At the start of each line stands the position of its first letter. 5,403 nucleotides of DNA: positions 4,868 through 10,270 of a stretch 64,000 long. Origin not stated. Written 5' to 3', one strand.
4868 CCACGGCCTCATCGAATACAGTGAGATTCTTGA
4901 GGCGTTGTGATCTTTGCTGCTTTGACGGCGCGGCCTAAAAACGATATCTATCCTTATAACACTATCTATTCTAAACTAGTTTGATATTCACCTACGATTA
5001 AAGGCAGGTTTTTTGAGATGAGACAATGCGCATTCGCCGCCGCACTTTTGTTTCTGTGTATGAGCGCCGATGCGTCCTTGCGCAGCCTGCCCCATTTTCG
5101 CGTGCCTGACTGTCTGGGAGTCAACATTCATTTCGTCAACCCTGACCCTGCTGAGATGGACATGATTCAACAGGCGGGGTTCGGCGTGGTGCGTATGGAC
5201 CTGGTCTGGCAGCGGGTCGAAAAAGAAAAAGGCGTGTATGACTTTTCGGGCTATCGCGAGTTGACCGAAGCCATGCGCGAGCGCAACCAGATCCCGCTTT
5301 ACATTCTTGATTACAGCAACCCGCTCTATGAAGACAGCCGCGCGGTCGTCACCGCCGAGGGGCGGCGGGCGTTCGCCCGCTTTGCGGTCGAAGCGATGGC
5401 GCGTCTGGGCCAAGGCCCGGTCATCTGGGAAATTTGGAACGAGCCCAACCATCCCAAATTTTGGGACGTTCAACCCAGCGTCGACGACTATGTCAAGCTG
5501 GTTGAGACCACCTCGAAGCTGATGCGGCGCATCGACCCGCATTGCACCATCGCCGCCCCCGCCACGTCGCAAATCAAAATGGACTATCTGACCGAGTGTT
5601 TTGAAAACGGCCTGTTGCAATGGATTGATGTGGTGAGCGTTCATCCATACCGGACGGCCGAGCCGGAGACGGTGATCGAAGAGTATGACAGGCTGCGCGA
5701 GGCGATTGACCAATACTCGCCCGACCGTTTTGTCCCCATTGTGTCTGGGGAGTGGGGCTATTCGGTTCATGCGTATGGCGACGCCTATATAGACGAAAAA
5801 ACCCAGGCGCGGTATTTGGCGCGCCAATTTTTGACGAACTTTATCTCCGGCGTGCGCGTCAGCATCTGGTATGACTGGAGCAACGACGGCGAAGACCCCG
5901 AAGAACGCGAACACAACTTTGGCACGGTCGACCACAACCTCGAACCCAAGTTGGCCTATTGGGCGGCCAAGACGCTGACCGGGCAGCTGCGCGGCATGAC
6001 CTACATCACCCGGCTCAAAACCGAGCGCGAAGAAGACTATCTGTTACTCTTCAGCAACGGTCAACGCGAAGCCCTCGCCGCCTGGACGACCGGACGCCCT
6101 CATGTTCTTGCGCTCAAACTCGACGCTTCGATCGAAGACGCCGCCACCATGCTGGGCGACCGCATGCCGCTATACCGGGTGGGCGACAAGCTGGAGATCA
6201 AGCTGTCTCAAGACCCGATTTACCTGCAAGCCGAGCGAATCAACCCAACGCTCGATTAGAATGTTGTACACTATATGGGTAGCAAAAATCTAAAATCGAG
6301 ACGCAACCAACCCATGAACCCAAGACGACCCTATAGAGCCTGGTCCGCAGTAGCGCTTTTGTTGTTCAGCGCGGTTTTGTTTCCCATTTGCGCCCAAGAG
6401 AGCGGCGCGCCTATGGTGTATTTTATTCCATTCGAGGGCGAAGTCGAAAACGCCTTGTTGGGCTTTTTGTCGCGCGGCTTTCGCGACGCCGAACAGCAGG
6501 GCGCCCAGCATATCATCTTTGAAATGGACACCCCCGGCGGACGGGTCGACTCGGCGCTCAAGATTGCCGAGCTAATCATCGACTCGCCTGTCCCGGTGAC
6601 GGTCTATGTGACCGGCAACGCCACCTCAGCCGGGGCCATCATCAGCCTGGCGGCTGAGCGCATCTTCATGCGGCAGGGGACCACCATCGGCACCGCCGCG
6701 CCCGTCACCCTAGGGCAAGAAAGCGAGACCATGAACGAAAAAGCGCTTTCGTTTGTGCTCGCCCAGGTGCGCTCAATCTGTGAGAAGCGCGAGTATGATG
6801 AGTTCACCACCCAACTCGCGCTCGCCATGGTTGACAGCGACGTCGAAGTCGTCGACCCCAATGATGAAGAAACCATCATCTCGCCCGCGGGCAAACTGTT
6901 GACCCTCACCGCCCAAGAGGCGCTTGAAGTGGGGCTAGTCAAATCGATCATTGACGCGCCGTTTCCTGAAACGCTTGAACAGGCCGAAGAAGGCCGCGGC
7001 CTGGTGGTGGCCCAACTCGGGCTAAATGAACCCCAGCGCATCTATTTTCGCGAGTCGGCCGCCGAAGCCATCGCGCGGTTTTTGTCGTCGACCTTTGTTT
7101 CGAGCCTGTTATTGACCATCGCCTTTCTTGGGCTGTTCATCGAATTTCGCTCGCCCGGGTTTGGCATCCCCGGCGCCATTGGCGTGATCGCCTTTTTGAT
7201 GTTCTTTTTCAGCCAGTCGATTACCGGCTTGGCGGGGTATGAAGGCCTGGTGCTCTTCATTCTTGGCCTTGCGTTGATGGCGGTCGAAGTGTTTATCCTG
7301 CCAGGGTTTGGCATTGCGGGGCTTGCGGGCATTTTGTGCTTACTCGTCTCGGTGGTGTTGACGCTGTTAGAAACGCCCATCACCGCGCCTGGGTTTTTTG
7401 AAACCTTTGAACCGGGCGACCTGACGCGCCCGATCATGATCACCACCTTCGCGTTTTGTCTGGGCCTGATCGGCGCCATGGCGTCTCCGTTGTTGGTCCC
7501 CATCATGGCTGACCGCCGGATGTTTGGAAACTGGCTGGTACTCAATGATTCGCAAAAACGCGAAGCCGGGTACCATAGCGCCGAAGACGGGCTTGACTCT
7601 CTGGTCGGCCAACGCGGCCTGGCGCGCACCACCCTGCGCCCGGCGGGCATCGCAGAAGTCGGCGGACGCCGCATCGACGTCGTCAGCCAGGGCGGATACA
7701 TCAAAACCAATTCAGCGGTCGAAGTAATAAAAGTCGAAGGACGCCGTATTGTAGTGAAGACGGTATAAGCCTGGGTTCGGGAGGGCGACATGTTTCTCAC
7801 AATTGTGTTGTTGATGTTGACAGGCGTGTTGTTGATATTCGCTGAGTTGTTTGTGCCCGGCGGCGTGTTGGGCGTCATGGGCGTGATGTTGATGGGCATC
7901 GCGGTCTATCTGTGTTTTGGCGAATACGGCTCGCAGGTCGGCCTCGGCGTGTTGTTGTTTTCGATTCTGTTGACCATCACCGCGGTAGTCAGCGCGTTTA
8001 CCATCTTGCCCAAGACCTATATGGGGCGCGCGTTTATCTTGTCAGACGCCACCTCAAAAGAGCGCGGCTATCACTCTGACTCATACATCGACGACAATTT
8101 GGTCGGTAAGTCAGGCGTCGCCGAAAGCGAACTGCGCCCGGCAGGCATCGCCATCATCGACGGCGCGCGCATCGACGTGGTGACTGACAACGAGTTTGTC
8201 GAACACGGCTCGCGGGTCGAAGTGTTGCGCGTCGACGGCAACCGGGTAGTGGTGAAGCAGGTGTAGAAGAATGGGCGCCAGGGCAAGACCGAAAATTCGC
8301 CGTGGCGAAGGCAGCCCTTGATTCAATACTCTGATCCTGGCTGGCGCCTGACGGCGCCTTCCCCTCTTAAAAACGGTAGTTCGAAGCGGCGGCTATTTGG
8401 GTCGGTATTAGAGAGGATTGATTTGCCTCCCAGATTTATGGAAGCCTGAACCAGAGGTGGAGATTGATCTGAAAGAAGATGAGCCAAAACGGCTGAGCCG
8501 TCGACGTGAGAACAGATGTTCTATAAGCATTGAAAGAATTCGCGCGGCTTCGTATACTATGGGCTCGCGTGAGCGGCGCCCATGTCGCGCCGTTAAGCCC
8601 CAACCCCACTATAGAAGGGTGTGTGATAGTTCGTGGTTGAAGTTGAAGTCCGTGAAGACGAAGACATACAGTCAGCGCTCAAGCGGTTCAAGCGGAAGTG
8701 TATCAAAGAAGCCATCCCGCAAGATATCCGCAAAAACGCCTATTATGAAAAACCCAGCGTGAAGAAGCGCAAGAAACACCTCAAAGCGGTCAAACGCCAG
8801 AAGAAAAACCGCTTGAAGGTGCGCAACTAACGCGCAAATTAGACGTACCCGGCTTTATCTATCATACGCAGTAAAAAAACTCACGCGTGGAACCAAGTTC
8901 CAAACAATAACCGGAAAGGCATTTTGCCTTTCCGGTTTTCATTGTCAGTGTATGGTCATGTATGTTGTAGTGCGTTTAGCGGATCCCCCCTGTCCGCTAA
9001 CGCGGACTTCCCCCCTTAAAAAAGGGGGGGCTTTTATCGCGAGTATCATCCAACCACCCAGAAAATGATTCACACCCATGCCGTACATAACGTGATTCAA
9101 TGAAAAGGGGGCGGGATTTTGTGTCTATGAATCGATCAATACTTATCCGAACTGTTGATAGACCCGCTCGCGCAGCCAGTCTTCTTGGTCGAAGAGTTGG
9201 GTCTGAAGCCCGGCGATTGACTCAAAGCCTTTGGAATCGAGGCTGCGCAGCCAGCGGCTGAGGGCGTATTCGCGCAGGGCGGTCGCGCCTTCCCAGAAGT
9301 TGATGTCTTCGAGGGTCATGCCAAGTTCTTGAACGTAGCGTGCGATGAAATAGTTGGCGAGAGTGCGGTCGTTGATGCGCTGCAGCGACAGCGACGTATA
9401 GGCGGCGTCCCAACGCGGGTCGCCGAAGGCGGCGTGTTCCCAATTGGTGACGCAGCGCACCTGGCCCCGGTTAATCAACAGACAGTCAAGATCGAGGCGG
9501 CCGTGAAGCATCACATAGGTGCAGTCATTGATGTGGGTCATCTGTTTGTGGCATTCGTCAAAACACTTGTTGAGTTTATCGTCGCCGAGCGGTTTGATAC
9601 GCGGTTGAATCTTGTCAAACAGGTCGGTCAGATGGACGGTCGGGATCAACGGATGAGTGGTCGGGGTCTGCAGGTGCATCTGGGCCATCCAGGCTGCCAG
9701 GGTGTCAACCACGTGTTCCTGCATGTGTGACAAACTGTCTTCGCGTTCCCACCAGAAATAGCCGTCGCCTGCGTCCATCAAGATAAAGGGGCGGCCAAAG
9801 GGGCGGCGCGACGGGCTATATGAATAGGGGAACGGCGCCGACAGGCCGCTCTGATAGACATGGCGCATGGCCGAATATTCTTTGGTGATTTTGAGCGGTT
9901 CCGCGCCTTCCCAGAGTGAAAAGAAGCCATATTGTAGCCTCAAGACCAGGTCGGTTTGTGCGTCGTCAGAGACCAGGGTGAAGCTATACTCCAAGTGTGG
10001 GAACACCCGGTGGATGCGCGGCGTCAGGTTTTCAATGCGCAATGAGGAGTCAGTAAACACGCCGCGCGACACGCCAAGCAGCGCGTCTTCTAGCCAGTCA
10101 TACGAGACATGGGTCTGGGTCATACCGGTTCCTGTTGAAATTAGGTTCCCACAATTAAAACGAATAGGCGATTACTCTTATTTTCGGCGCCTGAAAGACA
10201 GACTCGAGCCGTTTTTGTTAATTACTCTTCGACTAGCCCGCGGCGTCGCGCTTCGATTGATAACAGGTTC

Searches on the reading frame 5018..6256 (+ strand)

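Call 55: search_protein_families(library=pfam, proteins=[window:5018-6256:+], max_evalue=0.0001)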
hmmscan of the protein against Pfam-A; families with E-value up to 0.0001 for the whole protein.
window:5018-6256:+ (413 aa): 2 families
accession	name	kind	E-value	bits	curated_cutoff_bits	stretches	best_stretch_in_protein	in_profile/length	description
PF01229.23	Glyco_hydro_39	-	2.7e-09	36.8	26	1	137-232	152-260/472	Glycosyl hydrolases family 39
PF00150.24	Cellulase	-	3.9e-09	36.8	23.5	1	34-269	12-253/272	Cellulase (glycosyl hydrolase family 5)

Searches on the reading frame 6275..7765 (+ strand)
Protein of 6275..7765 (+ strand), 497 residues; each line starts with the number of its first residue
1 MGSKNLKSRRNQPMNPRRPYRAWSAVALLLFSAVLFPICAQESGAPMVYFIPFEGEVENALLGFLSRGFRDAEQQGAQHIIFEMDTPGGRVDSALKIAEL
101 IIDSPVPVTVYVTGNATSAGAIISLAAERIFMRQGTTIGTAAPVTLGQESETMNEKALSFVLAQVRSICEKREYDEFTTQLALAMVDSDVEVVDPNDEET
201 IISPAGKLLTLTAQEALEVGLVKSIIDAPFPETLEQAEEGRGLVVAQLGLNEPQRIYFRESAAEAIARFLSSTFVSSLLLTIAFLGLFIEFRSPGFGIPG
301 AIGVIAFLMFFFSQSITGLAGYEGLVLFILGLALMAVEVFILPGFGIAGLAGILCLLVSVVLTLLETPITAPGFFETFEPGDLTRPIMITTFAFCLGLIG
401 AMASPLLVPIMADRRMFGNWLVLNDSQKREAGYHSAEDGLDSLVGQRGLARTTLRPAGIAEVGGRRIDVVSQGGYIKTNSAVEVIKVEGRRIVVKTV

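Call 55: search_protein_families(library=pfam, proteins=[window:6275-7765:+], max_evalue=0.0001)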
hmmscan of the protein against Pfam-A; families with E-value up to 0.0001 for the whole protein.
window:6275-7765:+ (497 aa): 5 families
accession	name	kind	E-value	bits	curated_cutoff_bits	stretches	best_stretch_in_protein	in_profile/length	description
PF25145.1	NfeD1b_N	-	1.6e-43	148.9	40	1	48-226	2-169/189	NfeD1b, N-terminal domain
PF24961.1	NfeD_membrane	-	1.5e-26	93.2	26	1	275-401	2-114/119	NfeD integral membrane domain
PF01957.25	NfeD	-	4.2e-11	43.3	29.1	1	441-495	2-56/57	NfeD-like C-terminal, partner-binding domain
PF00574.28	CLP_protease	-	1.9e-08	34.8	20.2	1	75-130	44-99/182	Clp protease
PF01972.22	SDH_protease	-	1.8e-06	27.6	31.3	1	83-143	97-157/286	ClpP-like SDH-type serine proteinase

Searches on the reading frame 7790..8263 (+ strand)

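Call 55: search_protein_families(library=pfam, proteins=[window:7790-8263:+], max_evalue=0.0001)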
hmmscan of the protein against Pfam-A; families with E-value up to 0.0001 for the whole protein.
window:7790-8263:+ (158 aa): 2 families
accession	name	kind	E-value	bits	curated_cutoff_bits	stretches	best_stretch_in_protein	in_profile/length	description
PF01957.25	NfeD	-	5.2e-14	52.6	29.1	1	102-156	2-56/57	NfeD-like C-terminal, partner-binding domain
PF24961.1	NfeD_membrane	-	3.7e-05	24.2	26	1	6-70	52-116/119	NfeD integral membrane domain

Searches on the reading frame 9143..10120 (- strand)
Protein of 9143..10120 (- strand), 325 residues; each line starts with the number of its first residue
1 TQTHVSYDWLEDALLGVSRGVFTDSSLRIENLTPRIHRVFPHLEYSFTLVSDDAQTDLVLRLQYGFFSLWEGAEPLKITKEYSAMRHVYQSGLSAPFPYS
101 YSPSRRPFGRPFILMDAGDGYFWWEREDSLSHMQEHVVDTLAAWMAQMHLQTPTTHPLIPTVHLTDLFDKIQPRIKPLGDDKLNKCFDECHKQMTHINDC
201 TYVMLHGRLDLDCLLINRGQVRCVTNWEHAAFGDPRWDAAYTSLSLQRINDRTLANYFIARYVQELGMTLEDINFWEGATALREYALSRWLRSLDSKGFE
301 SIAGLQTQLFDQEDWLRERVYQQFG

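Call 55: search_protein_families(library=pfam, proteins=[window:9143-10120:-], max_evalue=0.0001)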
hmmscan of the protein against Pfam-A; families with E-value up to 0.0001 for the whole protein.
window:9143-10120:- (325 aa): 1 family
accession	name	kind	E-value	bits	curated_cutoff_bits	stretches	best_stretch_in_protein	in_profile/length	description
PF01636.29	APH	-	9.6e-07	29.2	23.2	1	50-263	16-230/239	Phosphotransferase enzyme family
